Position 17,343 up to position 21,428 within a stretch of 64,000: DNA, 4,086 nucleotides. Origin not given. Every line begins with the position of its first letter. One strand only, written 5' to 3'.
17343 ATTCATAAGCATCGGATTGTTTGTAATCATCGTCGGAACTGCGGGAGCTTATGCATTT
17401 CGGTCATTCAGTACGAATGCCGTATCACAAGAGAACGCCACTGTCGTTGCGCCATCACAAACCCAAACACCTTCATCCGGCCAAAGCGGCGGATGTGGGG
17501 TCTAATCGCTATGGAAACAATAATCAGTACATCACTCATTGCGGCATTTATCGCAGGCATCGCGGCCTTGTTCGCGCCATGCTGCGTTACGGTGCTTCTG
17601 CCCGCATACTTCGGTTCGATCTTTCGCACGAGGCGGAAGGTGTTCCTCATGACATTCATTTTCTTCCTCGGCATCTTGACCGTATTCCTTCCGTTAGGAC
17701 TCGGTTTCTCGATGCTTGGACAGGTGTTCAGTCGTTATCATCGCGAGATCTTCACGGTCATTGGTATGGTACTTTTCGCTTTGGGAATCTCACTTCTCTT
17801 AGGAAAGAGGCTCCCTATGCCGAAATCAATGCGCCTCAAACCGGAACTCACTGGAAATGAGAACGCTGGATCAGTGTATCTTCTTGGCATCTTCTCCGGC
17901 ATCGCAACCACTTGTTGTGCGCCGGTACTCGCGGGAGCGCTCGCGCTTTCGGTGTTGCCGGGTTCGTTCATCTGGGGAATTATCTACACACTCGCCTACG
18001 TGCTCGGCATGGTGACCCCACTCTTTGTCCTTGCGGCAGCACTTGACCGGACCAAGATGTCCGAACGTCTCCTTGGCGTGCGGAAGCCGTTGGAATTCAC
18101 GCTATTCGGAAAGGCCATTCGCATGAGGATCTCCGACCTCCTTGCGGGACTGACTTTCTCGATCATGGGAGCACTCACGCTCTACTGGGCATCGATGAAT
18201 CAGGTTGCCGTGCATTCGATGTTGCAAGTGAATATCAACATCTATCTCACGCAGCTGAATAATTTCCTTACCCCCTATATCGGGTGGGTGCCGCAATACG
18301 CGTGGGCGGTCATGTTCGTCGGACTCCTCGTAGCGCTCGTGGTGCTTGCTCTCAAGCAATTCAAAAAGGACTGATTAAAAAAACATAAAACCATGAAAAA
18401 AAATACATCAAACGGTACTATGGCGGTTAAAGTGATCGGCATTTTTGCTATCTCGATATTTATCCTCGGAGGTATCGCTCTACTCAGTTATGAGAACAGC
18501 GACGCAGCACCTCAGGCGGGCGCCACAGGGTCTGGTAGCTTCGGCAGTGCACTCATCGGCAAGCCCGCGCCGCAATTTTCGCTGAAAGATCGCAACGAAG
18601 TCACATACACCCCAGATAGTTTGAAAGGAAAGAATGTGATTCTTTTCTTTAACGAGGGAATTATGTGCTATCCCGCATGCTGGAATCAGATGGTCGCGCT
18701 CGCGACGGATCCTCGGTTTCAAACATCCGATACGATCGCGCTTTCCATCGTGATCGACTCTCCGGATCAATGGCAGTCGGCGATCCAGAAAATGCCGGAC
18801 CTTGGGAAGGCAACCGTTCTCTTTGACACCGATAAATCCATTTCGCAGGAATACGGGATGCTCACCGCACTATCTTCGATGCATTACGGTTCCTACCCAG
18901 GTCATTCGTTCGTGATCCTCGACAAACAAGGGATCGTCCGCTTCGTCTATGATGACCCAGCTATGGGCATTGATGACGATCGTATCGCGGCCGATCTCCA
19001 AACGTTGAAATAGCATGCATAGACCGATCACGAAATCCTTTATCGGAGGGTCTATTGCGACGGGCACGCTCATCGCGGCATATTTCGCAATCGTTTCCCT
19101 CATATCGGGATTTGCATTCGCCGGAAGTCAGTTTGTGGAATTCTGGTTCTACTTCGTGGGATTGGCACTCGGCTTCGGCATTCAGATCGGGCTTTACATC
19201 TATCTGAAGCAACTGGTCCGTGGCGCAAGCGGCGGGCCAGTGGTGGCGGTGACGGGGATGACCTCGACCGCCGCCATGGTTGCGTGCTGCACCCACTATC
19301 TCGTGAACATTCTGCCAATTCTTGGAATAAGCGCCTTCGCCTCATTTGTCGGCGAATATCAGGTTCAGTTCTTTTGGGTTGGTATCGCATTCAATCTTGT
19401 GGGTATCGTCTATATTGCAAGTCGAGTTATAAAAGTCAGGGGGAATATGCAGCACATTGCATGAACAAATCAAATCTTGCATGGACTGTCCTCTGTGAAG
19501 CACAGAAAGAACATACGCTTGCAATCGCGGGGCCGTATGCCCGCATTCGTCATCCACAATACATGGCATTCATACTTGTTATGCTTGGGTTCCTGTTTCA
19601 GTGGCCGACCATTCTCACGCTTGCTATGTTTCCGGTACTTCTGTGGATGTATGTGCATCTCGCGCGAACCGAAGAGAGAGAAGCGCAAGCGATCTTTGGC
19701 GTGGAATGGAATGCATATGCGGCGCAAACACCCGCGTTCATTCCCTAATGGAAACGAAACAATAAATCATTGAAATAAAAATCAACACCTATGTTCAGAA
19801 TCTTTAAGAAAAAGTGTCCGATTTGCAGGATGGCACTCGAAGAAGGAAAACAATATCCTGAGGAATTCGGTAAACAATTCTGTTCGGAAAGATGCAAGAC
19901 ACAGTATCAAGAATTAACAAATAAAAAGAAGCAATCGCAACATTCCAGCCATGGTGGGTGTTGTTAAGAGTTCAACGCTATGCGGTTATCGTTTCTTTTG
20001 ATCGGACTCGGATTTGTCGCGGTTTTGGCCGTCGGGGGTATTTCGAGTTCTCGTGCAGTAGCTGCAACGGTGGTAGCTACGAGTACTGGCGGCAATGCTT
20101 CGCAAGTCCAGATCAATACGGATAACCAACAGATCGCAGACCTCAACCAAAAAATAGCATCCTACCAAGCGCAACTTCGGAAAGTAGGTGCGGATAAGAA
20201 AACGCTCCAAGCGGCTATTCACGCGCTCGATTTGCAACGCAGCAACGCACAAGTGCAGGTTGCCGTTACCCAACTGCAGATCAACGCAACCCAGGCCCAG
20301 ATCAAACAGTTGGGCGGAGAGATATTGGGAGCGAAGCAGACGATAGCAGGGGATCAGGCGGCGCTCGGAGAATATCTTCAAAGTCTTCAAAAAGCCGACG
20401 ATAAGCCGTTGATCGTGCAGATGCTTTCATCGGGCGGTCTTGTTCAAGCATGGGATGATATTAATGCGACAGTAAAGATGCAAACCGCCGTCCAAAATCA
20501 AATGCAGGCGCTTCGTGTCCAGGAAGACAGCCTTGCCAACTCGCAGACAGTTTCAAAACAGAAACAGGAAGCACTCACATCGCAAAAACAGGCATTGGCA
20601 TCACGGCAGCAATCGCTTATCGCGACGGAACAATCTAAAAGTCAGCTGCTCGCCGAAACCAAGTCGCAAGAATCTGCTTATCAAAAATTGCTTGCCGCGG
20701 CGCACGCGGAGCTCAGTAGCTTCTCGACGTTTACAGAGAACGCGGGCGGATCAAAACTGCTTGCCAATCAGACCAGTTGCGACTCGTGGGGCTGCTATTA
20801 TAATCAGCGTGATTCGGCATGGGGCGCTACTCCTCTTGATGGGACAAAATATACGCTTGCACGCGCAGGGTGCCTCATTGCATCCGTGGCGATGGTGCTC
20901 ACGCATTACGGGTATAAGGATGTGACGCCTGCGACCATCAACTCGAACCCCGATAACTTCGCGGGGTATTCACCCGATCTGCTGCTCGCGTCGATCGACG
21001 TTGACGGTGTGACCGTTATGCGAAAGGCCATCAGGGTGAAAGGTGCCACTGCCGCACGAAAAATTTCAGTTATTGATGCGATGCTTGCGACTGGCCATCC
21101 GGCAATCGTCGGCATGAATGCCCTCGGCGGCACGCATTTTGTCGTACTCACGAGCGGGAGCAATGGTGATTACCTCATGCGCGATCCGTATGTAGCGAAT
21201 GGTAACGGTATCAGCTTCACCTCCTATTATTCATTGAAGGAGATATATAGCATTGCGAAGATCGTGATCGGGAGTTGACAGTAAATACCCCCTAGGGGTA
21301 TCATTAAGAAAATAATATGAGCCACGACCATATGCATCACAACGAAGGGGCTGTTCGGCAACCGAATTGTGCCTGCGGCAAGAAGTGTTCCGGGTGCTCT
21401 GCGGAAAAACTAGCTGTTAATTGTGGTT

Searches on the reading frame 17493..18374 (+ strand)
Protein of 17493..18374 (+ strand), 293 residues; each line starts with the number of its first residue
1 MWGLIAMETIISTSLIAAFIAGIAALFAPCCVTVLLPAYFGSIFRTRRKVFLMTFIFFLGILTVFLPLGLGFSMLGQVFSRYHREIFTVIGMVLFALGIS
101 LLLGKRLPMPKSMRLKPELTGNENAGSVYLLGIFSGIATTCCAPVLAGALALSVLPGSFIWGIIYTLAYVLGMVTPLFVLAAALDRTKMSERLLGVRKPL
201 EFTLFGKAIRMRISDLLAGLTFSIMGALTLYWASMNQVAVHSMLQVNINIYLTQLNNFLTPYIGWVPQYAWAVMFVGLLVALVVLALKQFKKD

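Call 15: search_protein_families(library=pfam, proteins=[window:17493-18374:+], max_evalue=0.01)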
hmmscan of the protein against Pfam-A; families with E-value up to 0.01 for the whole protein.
window:17493-18374:+ (293 aa): 1 family
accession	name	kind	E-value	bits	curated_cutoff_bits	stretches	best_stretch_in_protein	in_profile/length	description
PF02683.22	DsbD_TM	-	9.9e-11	41.8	27.1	1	14-186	4-187/219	Cytochrome C biogenesis protein transmembrane domain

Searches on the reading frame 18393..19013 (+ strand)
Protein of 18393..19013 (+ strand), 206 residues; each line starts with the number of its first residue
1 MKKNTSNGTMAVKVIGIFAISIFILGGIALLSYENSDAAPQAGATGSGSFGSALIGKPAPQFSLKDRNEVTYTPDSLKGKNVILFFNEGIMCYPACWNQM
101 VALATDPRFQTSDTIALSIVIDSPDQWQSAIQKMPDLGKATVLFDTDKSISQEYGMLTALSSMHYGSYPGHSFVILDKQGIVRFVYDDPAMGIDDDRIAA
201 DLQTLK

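Call 15: search_protein_families(library=pfam, proteins=[window:18393-19013:+], max_evalue=0.01)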
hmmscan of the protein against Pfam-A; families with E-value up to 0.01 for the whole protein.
window:18393-19013:+ (206 aa): 2 families
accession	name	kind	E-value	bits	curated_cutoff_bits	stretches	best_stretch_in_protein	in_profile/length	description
PF00578.27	AhpC-TSA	-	2.4e-14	53.8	26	1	55-184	1-123/124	AhpC/TSA family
PF08534.16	Redoxin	-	1.8e-11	44.5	26.6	1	56-190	3-136/148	Redoxin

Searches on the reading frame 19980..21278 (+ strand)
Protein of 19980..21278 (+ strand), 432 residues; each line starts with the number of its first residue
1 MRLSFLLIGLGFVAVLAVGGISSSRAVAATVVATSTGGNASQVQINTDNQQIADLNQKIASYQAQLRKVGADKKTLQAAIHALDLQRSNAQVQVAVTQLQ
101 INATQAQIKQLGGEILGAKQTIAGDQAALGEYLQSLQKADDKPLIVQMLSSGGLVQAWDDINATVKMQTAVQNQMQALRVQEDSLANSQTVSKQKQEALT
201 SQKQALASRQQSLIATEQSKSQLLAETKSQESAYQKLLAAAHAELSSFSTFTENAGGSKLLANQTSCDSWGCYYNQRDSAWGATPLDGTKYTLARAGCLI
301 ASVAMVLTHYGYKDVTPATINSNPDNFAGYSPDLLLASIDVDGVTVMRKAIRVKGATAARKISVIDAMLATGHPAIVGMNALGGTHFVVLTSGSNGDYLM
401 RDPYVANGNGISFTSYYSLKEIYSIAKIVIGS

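Call 15: search_protein_families(library=pfam, proteins=[window:19980-21278:+], max_evalue=0.01)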
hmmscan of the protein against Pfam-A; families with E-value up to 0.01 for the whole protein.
window:19980-21278:+ (432 aa): 2 families
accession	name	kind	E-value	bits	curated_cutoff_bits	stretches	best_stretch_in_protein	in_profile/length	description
PF13529.12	Peptidase_C39_2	-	1.1e-05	26.5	24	1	273-404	5-143/143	Peptidase_C39 like family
PF03412.21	Peptidase_C39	-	0.0039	17.5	22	0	298-420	13-118/133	Peptidase C39 family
